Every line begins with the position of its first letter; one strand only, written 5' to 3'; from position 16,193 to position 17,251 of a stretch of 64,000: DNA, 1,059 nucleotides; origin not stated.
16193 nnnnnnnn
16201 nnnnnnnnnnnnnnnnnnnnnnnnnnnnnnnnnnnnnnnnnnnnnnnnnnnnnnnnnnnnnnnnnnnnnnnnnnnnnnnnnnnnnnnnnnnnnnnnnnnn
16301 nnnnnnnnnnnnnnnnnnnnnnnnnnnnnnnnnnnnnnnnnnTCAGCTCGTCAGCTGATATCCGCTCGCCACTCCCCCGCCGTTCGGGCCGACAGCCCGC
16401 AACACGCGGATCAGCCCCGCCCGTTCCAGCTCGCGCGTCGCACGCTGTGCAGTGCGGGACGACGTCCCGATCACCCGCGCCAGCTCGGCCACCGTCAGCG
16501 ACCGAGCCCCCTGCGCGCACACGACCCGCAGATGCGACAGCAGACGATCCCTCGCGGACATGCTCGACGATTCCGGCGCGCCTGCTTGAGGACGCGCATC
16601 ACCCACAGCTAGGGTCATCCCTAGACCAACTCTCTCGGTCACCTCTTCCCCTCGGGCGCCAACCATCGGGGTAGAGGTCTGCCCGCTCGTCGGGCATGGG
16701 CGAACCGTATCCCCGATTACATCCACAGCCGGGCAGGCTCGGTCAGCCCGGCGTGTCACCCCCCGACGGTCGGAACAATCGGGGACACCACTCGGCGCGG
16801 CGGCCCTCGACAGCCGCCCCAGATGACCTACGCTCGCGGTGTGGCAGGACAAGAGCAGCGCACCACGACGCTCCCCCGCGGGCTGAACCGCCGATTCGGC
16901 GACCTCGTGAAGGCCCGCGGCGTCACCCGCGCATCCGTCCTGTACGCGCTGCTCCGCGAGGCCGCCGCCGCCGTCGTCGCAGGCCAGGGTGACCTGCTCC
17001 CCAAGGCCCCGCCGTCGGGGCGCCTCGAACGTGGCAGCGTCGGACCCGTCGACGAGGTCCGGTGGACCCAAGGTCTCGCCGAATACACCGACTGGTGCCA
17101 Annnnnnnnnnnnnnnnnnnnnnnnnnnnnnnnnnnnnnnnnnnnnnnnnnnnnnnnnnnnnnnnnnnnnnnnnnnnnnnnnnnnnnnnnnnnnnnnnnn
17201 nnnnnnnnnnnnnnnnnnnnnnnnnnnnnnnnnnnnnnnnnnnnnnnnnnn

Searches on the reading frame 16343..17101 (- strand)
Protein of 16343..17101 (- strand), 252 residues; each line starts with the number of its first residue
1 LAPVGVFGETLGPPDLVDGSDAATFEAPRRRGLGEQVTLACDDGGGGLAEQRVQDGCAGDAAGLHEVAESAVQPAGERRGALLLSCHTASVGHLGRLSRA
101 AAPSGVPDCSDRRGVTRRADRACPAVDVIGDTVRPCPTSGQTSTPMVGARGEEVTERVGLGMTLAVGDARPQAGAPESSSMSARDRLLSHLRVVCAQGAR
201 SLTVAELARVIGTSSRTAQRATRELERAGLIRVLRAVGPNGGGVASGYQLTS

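Call 62: search_protein_families(library=pfam, proteins=[window:16343-17101:-], max_evalue=0.01)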
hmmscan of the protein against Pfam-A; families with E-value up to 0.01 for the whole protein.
window:16343-17101:- (252 aa): 8 families
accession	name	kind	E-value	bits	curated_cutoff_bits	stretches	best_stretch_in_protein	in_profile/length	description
PF12802.13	MarR_2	-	3e-05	24.5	27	1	191-233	11-52/61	MarR family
PF13545.12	HTH_Crp_2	-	3.2e-05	24.2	27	1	200-233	21-54/70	Crp-like helix-turn-helix domain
PF13412.12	HTH_24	-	3.2e-05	23.9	21.9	1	201-232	17-48/48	Winged helix-turn-helix DNA-binding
PF01047.28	MarR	-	0.00013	22.2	24.6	1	200-235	16-51/59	MarR family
PF12840.13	HTH_20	-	0.00036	20.9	27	1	186-233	8-50/51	Helix-turn-helix domain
PF02082.26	Rrf2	-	0.0013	19.4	30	1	197-242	19-62/132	Iron-dependent Transcriptional regulator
PF13730.12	HTH_36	-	0.0018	18.5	25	1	204-231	28-55/55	Helix-turn-helix domain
PF25213.1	HVO_A0261_N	-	0.0057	16.9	35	0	189-232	12-55/86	HVO_A0261 N-terminal domain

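Call 83: search_protein_families(library=phrogs, proteins=[window:16343-17101:-], max_evalue=0.001)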
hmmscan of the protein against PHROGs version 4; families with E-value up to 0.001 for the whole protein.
window:16343-17101:- (252 aa): 0 families
